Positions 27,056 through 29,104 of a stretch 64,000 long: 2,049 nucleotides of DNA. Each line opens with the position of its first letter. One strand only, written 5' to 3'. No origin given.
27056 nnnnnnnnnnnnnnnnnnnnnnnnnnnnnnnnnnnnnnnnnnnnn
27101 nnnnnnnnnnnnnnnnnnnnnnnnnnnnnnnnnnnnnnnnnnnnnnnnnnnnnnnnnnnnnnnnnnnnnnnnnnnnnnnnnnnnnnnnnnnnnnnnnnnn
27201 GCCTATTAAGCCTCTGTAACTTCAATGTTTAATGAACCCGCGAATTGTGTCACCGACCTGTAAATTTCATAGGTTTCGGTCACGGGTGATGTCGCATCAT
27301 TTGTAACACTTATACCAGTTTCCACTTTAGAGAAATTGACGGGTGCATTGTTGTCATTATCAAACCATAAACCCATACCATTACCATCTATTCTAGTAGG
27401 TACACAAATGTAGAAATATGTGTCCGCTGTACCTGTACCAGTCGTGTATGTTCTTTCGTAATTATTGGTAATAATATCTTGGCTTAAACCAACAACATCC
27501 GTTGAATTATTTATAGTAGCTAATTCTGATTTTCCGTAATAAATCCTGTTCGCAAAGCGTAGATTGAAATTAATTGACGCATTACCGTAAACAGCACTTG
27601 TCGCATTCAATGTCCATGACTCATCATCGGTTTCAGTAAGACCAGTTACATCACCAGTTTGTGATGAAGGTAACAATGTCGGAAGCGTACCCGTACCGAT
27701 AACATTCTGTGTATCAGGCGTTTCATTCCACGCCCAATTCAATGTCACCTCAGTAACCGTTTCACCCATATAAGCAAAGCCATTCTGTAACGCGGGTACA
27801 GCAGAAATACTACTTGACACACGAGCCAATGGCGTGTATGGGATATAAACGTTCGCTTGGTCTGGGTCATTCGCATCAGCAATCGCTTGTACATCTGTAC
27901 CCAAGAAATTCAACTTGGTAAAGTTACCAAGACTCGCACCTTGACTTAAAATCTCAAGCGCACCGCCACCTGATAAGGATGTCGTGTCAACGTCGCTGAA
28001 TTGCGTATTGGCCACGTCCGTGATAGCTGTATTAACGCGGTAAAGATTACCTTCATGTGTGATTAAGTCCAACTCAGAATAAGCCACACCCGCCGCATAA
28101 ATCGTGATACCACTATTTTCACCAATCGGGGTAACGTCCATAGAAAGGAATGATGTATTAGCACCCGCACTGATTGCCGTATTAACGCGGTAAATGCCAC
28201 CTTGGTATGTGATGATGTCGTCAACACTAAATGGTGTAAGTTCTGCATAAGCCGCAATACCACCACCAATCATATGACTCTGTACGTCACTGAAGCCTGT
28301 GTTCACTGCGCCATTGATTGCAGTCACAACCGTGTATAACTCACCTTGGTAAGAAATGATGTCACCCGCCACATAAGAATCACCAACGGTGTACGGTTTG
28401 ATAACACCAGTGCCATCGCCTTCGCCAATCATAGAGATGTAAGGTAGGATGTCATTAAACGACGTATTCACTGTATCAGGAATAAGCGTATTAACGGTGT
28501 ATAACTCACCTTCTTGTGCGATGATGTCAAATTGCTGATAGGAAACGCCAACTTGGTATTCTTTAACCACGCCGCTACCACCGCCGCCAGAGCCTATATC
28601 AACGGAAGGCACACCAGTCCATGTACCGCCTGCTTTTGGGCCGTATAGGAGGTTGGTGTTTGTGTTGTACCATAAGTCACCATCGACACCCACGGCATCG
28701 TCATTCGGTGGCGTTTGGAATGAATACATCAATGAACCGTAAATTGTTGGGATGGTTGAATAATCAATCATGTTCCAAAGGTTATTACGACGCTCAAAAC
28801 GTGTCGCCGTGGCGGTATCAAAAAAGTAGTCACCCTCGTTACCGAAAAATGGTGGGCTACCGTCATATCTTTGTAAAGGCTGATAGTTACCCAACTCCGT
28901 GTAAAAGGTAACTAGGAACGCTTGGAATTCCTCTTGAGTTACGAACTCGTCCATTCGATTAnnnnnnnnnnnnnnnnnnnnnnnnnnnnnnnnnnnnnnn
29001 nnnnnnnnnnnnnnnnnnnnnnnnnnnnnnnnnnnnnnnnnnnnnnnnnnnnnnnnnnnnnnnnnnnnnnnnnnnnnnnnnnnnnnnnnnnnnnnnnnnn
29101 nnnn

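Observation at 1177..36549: A 35-kb combinatorial fibre arsenal built from a small set of shuffled modules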

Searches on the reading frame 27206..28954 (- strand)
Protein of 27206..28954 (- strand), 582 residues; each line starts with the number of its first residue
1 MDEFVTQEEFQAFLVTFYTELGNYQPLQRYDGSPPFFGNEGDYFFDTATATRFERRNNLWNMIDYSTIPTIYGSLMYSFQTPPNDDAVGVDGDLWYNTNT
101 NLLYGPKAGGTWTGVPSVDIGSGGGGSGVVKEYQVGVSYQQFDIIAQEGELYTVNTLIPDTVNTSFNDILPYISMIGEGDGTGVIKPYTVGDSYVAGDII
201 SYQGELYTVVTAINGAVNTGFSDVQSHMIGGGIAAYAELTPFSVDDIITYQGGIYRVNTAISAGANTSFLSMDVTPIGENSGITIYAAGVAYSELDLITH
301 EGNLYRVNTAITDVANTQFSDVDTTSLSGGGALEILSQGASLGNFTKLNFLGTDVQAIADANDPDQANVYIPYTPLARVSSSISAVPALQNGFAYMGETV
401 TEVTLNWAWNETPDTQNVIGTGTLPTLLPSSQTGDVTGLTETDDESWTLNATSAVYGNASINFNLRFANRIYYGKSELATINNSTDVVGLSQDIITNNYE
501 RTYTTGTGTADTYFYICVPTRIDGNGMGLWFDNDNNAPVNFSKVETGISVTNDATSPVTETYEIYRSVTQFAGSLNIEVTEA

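Call 6: search_protein_families(library=pfam, proteins=[window:27206-28954:-], max_evalue=0.01)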
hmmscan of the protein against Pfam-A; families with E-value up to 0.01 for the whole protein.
window:27206-28954:- (582 aa): 1 family
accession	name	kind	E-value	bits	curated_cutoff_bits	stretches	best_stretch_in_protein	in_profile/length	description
PF02839.19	CBM_5_12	-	1.7e-14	54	26.2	2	188-213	2-27/44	Carbohydrate-binding module family 5/12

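Call 7: search_protein_families(library=phrogs, proteins=[window:27206-28954:-], max_evalue=0.001)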
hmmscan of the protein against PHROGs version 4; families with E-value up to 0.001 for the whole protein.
window:27206-28954:- (582 aa): 0 families

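Call 99: search_solved_structures(query=window:27206-28954:-, max_evalue=1)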
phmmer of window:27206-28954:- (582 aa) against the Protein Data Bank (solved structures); distinct sequences matched with E-value up to 1: 4.
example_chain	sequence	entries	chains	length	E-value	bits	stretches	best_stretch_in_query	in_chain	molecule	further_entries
8yfp_A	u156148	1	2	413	0.021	16.5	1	188-260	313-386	NodB homology domain-containing protein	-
9jeo_A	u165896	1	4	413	0.021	16.5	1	188-260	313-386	NodB homology domain-containing protein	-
9jt0_A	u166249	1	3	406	0.021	16.5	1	188-260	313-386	NodB homology domain-containing protein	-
8yh4_A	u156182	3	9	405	0.021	16.5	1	188-260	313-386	NodB homology domain-containing protein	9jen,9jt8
